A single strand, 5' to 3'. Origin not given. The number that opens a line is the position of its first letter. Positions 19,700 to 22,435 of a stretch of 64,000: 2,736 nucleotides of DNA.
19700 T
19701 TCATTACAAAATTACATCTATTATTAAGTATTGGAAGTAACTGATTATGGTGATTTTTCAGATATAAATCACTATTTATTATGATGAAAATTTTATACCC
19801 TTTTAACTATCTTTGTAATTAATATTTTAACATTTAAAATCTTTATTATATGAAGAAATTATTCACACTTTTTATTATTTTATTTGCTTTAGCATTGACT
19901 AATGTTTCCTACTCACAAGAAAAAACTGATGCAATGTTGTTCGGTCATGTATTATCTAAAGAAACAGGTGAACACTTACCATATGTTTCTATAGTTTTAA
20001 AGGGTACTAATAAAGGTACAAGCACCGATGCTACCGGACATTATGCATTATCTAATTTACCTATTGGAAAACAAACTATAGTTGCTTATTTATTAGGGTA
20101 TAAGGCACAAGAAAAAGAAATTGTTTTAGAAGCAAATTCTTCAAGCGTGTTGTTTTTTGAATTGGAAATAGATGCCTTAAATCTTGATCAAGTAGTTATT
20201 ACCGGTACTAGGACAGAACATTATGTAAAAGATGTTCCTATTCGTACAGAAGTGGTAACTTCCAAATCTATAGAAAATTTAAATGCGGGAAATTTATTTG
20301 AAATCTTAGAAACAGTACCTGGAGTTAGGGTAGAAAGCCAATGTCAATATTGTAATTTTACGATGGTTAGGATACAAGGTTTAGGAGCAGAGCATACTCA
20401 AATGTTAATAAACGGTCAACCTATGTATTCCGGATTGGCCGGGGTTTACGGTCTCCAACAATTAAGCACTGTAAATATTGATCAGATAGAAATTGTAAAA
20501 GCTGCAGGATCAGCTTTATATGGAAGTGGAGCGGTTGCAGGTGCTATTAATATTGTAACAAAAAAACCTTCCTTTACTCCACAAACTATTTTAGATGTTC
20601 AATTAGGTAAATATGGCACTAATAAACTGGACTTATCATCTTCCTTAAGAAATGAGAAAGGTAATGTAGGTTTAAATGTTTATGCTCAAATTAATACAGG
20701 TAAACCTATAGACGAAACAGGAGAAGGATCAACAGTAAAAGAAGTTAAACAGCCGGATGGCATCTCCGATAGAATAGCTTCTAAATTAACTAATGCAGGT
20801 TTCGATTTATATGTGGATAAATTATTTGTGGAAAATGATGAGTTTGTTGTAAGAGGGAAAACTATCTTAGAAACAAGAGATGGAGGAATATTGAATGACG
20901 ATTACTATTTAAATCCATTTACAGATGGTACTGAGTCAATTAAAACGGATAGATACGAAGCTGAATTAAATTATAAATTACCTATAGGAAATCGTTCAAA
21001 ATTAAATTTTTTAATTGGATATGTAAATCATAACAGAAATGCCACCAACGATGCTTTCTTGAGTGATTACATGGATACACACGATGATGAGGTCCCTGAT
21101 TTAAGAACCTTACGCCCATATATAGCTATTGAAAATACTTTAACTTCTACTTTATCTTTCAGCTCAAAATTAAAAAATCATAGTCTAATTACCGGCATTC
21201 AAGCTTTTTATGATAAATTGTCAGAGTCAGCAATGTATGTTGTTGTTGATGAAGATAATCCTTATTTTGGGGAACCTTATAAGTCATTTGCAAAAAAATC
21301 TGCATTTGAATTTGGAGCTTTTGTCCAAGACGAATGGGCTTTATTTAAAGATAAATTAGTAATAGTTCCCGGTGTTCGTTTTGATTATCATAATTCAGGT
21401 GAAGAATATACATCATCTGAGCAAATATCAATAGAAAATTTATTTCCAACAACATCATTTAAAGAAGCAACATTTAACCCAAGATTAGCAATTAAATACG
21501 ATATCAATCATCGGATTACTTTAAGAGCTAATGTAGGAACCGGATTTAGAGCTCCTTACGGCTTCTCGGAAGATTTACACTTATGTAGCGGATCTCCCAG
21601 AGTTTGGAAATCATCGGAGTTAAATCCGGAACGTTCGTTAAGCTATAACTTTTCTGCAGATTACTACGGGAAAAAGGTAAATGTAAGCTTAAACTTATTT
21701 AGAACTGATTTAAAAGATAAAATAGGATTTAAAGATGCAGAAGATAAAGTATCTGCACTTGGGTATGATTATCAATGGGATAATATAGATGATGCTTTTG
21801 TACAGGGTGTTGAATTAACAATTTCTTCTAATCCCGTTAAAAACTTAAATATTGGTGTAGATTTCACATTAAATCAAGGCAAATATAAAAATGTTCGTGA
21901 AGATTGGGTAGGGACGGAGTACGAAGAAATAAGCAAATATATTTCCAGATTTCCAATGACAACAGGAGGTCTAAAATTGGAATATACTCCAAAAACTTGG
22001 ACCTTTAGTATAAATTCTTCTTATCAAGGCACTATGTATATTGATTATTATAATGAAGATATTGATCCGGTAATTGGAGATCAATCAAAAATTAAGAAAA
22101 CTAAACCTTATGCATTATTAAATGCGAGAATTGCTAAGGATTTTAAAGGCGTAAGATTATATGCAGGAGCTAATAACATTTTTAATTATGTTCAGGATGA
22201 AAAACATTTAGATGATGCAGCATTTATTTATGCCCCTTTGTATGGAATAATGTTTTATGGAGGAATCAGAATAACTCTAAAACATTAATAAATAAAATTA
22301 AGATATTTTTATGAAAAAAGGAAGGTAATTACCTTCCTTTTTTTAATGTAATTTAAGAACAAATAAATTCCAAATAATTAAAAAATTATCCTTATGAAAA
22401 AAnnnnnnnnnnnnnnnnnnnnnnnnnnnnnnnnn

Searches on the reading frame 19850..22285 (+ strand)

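Call 81: search_protein_families(library=ncbifam, proteins=[window:19850-22285:+], max_evalue=1e-10)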
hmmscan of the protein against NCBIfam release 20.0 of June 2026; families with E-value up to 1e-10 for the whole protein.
window:19850-22285:+ (812 aa): 21 families
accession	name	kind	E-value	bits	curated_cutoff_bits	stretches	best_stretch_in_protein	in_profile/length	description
TIGR01785.1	TonB-hemin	subfamily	1.7e-42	145.7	316.85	2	431-779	311-651/677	TonB-dependent heme/hemoglobin receptor family protein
TIGR01783.1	TonB-siderophor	subfamily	2e-39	135.8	223.5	1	133-779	6-617/649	TonB-dependent siderophore receptor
TIGR01786.1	TonB-hemlactrns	subfamily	7.1e-37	127.1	323.75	2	429-780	331-684/719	TonB-dependent hemoglobin/transferrin/lactoferrin family receptor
TIGR01779.1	TonB-B12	equivalog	4.9e-29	101.3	599.7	1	109-295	24-207/614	TonB-dependent vitamin B12 receptor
NF010010.0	PRK13483.1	equivalog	1.7e-28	99.1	927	2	110-241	31-166/660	ligand-gated channel protein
NF010038.0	PRK13513.1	equivalog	3.4e-26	92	942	1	90-241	13-168/659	ligand-gated channel protein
TIGR04056.1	OMP_RagA_SusC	subfamily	1.5e-25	89.8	368.25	1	32-408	5-367/981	SusC/RagA family TonB-linked outer membrane protein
NF007478.2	PRK10064.1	equivalog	9.4e-25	86.9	745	1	107-239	23-159/663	catecholate siderophore receptor CirA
NF007926.1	PRK10641.1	equivalog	3.6e-24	85.3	836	1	92-303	7-215/617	TonB-dependent vitamin B12 receptor BtuB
NF010048.1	PRK13524.1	subfamily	6.9e-24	84.3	493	1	479-779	426-708/744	FepA family TonB-dependent siderophore receptor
NF050067.1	TonBEntbctnRecCfrA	equivalog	4.6e-22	78.1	1200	1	541-735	423-624/698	TonB-dependent ferric enterobactin receptor CfrA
NF010051.0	PRK13528.1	subfamily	3.5e-21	75.1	583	1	110-243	32-177/727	FepA family TonB-dependent siderophore receptor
NF010011.0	PRK13484.1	equivalog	9.6e-18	63.8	1197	0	540-727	415-607/682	IreA family TonB-dependent siderophore receptor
NF053590.1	TonB_dep_TOL0244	equivalog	1.2e-14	53.9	645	1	111-286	9-186/604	TOL_0244 family TonB-dependent receptor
NF010012.0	PRK13486.1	equivalog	1.2e-14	53.7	924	0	113-265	26-185/696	TonB-dependent receptor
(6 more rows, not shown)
